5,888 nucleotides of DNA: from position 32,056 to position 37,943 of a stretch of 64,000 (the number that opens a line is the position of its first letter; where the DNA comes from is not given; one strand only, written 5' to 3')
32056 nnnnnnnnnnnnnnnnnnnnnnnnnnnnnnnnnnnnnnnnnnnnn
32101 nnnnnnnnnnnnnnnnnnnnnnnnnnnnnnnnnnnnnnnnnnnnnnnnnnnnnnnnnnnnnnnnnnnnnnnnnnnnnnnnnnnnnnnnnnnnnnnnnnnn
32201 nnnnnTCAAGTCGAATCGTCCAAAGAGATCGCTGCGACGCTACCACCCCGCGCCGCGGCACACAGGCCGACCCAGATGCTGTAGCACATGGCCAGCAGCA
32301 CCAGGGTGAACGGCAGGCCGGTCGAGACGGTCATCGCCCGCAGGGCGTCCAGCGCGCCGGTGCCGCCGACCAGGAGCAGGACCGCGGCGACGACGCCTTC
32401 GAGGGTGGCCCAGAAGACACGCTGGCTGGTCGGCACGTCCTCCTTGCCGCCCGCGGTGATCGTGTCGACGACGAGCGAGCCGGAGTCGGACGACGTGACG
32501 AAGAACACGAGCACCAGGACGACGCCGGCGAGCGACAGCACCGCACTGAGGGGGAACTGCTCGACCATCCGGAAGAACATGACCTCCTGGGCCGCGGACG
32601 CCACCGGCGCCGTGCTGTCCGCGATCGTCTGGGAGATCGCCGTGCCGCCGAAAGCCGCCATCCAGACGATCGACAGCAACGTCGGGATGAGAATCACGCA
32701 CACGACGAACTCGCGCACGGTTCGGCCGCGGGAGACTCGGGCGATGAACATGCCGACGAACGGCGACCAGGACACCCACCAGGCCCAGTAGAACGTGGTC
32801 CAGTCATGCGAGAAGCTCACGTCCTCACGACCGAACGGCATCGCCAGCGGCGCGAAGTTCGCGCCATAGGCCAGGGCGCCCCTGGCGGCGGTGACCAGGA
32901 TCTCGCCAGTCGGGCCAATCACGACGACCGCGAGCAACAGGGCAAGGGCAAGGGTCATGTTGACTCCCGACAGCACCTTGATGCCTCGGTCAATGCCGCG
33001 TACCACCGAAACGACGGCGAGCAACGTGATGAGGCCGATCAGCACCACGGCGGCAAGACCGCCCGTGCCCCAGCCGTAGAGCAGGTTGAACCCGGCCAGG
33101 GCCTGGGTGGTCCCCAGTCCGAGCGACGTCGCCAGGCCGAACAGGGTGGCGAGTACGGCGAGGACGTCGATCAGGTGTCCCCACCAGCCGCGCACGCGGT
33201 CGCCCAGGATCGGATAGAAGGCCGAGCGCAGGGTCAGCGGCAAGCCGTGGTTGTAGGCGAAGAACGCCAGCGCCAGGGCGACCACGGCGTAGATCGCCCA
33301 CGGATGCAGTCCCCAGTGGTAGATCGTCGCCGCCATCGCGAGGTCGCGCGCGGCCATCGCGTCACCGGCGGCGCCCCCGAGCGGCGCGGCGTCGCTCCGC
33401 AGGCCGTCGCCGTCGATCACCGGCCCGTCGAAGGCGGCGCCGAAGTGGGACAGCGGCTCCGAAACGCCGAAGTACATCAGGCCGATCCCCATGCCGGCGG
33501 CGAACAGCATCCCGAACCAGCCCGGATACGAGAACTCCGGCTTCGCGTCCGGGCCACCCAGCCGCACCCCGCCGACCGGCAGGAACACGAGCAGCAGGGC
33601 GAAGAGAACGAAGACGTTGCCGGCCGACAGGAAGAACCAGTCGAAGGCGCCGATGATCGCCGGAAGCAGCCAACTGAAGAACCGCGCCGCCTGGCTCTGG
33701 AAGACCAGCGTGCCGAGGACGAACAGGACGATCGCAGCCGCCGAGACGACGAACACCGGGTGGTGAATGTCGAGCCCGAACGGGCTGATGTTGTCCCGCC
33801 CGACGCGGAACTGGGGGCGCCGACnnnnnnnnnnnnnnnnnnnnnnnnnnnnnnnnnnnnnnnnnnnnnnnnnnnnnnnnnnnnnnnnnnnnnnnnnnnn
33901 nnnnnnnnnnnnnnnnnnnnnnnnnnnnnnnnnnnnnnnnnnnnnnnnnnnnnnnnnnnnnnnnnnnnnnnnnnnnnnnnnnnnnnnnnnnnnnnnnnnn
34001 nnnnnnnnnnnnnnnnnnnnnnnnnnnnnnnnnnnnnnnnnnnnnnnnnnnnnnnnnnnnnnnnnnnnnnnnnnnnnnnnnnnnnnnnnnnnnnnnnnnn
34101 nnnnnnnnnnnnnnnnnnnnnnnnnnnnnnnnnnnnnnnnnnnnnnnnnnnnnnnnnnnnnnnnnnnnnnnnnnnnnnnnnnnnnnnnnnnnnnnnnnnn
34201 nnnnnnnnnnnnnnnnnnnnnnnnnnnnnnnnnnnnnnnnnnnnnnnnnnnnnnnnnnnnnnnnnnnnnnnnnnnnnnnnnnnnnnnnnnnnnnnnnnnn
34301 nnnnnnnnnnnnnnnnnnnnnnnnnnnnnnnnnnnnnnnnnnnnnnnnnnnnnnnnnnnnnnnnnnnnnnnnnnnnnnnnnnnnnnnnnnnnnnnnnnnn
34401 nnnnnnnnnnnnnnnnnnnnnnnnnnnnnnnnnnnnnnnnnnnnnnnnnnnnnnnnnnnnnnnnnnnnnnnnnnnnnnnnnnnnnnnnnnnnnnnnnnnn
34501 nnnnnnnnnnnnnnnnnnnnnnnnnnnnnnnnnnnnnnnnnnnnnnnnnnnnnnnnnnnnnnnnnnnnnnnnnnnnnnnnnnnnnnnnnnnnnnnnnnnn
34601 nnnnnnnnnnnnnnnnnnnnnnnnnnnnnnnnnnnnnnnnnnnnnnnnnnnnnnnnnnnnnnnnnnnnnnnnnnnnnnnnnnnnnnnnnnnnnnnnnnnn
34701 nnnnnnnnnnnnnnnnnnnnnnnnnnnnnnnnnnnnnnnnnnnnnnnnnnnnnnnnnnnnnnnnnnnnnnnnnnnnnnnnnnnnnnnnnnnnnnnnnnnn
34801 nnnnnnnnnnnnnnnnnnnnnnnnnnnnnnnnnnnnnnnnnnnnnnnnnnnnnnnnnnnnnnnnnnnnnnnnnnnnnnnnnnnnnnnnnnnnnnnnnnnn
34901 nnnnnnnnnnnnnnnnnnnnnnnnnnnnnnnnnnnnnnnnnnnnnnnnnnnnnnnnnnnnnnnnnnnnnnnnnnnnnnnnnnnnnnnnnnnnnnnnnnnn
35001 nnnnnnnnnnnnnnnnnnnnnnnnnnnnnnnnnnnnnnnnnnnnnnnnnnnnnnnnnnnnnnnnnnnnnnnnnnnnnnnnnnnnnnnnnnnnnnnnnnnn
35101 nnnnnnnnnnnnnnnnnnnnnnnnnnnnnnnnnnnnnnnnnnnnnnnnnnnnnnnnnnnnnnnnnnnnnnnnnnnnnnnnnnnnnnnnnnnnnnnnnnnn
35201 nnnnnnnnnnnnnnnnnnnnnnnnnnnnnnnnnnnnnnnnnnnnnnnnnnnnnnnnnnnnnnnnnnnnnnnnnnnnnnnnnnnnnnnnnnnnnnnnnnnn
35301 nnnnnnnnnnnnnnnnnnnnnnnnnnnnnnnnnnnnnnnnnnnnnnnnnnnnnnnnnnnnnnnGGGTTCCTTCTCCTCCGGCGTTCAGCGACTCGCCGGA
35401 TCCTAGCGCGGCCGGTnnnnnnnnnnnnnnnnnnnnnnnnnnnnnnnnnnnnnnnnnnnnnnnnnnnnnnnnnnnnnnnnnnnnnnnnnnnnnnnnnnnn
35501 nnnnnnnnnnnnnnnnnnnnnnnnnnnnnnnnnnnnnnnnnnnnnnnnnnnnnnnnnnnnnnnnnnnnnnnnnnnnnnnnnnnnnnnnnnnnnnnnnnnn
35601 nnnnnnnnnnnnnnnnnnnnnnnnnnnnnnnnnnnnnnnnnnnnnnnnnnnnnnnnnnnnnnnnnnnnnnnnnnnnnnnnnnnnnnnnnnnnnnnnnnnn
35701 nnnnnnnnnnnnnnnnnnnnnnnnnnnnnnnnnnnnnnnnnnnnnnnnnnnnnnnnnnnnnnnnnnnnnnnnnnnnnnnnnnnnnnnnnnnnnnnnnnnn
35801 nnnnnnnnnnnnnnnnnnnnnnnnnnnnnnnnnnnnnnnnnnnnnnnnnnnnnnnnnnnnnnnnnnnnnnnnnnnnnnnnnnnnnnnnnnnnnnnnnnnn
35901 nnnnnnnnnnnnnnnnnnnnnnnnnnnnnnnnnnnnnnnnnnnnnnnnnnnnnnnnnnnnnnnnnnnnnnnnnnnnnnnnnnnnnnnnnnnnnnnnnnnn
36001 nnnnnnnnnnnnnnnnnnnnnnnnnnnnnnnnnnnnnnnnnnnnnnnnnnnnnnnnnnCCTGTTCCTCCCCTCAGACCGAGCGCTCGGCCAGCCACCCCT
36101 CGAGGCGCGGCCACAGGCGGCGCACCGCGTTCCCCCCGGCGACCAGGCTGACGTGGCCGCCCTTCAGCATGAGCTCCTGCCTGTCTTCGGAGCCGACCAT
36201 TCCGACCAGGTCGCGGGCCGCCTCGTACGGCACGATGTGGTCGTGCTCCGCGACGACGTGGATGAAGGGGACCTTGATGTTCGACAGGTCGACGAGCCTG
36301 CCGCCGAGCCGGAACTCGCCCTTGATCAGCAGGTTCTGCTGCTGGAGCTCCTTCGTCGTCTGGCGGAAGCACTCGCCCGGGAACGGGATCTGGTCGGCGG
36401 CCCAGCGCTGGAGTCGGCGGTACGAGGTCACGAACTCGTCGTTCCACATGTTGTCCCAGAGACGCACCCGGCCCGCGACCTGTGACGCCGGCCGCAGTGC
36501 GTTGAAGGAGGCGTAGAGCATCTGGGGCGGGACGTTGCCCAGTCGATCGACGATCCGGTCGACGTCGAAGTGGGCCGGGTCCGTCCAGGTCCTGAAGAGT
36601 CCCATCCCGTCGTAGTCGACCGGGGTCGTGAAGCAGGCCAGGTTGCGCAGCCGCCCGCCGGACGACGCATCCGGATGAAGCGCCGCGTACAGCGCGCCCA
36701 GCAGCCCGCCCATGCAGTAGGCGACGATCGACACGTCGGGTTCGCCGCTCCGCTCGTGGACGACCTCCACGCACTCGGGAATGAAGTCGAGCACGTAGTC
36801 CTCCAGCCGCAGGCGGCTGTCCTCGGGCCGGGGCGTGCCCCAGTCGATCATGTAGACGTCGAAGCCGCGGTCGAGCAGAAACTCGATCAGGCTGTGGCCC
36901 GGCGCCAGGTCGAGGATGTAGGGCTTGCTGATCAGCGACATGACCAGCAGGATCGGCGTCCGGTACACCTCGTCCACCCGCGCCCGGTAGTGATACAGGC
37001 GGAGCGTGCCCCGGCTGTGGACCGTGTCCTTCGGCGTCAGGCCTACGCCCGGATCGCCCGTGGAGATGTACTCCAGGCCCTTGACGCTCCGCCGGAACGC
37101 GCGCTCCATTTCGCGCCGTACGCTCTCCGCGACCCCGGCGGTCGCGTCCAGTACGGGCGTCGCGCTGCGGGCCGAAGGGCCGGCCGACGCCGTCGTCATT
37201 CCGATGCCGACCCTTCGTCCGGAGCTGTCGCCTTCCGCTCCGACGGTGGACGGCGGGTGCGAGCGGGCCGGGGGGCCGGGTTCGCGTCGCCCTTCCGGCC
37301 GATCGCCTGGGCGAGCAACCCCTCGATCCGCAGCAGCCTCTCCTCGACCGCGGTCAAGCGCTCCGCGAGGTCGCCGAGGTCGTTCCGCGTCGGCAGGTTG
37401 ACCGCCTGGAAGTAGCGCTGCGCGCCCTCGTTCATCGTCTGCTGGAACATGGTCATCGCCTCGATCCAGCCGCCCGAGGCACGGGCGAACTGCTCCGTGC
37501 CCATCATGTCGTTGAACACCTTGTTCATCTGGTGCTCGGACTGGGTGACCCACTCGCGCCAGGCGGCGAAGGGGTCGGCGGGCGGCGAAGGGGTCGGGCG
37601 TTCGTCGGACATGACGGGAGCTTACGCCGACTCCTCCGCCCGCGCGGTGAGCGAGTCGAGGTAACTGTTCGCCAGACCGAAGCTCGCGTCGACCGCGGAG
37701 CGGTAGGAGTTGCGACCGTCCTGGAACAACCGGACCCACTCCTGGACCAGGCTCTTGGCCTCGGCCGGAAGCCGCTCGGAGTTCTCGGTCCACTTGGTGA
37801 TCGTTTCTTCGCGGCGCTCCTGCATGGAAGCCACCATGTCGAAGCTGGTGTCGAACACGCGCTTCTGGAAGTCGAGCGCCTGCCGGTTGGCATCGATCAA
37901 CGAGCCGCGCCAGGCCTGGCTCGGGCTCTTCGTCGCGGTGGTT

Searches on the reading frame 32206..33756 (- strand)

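Call 8: search_protein_families(library=pfam, proteins=[window:32206-33756:-], max_evalue=0.01)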
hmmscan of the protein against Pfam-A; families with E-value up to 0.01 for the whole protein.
window:32206-33756:- (516 aa): 1 family
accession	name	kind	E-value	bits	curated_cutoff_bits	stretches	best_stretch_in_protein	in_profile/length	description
PF02028.23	BCCT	-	5.3e-164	546.7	27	1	2-498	2-482/485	BCCT, betaine/carnitine/choline family transporter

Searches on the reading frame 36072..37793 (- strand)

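Call 9: search_protein_families(library=pfam, proteins=[window:36072-37793:-], max_evalue=0.01)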
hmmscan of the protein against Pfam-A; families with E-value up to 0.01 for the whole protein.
window:36072-37793:- (573 aa): 4 families
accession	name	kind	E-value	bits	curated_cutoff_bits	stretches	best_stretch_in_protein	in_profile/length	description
PF00561.26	Abhydrolase_1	-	3.8e-13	50.1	25.8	1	301-550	18-241/245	alpha/beta hydrolase fold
PF12146.15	Hydrolase_4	-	1.6e-08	34.6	27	1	302-377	23-101/239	Serine aminopeptidase, S33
PF07167.19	PhaC_N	-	2.2e-07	31.2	23.7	1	250-306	117-173/173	Poly-beta-hydroxybutyrate polymerase (PhaC) N-terminus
PF06850.17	PHB_depo_C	-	0.0061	16.5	27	1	471-569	97-200/203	PHB de-polymerase C-terminus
